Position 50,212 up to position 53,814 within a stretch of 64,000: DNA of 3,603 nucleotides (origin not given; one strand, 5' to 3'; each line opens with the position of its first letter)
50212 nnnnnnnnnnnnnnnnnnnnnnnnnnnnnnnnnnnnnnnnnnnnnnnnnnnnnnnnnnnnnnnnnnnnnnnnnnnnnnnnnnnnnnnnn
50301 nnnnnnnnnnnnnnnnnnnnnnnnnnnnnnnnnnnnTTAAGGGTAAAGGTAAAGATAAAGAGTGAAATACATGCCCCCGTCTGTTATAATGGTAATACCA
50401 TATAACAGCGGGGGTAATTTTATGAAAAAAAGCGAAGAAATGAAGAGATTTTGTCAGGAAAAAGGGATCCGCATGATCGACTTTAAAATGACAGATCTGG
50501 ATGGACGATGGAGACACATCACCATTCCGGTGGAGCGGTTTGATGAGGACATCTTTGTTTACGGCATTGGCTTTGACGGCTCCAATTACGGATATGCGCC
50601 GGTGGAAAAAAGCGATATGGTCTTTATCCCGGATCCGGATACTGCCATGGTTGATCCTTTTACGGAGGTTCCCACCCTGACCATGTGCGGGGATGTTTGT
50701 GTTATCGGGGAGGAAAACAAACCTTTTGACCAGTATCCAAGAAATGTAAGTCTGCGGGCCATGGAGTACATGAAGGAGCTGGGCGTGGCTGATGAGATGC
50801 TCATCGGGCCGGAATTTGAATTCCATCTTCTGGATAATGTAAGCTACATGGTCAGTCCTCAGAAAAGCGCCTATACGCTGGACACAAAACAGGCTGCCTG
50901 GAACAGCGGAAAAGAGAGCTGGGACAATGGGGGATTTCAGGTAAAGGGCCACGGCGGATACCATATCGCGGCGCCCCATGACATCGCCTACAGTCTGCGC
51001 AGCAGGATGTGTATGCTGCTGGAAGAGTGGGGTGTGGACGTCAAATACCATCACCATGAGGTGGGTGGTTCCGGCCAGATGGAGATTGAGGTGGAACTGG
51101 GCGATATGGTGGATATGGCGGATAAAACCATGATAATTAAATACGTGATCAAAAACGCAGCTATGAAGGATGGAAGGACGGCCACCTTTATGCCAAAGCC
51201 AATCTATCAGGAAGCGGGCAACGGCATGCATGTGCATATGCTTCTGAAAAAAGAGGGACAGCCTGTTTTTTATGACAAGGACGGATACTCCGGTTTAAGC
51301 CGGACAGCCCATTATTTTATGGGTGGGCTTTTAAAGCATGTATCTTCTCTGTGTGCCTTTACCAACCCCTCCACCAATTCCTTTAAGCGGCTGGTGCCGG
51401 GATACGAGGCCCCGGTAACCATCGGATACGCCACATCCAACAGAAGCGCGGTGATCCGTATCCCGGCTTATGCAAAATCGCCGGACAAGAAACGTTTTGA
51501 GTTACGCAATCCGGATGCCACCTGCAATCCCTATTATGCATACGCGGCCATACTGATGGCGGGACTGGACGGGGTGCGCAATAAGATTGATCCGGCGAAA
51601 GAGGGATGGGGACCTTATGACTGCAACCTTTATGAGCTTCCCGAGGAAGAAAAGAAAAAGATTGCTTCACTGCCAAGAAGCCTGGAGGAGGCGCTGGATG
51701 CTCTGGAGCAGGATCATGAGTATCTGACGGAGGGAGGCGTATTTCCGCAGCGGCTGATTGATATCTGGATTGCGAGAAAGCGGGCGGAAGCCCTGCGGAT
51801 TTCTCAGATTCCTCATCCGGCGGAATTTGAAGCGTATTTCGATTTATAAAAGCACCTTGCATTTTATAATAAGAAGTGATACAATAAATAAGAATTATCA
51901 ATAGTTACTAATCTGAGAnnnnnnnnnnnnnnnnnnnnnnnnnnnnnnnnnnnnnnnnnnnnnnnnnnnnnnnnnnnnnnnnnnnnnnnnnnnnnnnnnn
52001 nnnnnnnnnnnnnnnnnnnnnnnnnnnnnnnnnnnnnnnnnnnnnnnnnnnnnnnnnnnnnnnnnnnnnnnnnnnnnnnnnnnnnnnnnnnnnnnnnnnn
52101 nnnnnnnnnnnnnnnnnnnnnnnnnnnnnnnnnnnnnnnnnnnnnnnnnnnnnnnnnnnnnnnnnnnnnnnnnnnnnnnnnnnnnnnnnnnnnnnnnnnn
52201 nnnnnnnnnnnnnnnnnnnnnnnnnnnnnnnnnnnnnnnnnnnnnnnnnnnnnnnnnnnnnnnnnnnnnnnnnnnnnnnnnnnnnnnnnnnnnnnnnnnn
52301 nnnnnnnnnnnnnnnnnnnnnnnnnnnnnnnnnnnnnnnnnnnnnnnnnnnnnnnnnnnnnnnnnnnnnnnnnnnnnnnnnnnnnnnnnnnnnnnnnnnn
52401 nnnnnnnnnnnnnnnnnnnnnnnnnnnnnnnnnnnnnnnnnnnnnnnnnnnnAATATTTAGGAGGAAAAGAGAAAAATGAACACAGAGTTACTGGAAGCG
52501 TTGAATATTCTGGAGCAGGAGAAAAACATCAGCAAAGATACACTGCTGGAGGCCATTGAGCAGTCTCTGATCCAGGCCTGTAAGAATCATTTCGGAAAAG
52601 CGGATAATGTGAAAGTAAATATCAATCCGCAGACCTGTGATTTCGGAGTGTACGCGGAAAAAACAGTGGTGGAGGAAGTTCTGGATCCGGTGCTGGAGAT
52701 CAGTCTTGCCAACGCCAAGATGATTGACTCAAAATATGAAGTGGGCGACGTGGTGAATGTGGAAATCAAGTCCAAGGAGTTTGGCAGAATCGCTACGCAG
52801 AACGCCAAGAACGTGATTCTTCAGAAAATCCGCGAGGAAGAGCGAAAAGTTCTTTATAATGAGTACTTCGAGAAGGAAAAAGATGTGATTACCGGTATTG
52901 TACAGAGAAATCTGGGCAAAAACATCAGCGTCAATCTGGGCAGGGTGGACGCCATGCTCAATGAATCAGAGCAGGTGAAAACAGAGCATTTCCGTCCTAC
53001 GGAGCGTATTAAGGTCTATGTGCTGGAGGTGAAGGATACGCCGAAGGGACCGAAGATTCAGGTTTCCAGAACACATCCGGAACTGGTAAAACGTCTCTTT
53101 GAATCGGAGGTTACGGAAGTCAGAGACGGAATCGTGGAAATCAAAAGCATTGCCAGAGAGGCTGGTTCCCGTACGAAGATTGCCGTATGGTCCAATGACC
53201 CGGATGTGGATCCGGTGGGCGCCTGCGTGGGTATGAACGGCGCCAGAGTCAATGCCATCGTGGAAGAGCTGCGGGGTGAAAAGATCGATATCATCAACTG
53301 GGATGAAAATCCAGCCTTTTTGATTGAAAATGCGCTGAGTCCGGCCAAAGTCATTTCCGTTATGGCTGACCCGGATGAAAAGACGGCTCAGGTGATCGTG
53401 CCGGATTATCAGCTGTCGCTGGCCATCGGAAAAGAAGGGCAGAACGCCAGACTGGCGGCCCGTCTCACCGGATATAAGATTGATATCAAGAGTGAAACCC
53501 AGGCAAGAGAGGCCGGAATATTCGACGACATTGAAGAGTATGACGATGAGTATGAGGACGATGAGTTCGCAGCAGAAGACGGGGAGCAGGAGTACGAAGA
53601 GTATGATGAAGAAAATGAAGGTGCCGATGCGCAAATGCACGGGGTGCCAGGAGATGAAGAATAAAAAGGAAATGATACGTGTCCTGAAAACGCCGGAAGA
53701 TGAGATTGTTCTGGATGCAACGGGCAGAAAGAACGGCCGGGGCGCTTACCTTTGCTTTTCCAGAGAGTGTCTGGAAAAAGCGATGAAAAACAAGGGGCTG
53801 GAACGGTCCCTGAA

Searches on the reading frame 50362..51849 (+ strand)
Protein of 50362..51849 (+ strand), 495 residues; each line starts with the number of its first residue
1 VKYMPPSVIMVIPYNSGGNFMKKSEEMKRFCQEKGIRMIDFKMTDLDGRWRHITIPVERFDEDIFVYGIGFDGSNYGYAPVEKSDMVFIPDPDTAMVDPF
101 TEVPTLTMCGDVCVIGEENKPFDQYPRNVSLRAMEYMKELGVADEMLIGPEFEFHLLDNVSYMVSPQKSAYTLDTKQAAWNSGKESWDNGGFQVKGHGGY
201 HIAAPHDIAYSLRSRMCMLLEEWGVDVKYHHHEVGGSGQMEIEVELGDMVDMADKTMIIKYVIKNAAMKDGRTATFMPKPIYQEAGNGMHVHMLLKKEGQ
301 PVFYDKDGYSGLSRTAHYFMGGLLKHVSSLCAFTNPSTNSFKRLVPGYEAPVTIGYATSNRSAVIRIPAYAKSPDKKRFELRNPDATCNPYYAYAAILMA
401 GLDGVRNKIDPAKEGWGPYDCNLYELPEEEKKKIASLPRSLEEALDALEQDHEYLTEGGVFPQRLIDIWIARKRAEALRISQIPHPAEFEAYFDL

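Call 13: search_protein_families(library=pfam, proteins=[window:50362-51849:+], max_evalue=0.001)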
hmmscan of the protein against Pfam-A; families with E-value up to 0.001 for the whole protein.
window:50362-51849:+ (495 aa): 2 families
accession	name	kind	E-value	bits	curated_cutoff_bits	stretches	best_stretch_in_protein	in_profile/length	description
PF00120.29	Gln-synt_C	-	6.4e-114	381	24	1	125-492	3-344/344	Glutamine synthetase, catalytic domain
PF03951.24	Gln-synt_N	-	1.3e-24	86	33.4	1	36-113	2-80/82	Glutamine synthetase, beta-Grasp domain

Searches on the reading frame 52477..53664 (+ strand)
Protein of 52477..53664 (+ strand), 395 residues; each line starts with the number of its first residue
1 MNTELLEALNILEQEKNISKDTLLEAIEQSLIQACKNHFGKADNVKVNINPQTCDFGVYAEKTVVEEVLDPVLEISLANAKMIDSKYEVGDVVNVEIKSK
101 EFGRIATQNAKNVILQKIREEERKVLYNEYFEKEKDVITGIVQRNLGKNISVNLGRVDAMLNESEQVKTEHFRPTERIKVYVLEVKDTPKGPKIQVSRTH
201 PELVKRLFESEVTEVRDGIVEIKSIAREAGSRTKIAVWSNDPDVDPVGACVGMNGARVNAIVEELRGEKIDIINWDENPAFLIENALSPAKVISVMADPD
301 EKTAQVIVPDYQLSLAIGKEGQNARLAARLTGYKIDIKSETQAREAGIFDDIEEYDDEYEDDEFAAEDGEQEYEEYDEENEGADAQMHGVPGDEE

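Call 13: search_protein_families(library=pfam, proteins=[window:52477-53664:+], max_evalue=0.001)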
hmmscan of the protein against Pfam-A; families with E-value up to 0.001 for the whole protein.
window:52477-53664:+ (395 aa): 4 families
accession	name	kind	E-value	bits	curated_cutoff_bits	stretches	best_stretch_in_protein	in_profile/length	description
PF08529.16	NusA_N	-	1e-43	148.8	23.8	1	4-124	1-119/119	NusA N-terminal domain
PF13184.12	KH_5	-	4.6e-29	100.8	27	1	229-296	1-68/69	NusA-like KH domain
PF00013.35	KH_1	-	7.4e-05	22.9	21.5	0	303-340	1-39/66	KH domain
PF23095.1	KH_NusA_C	-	8.4e-05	23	34.2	1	311-338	8-35/59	Transcription termination/antitermination protein NusA, KH domain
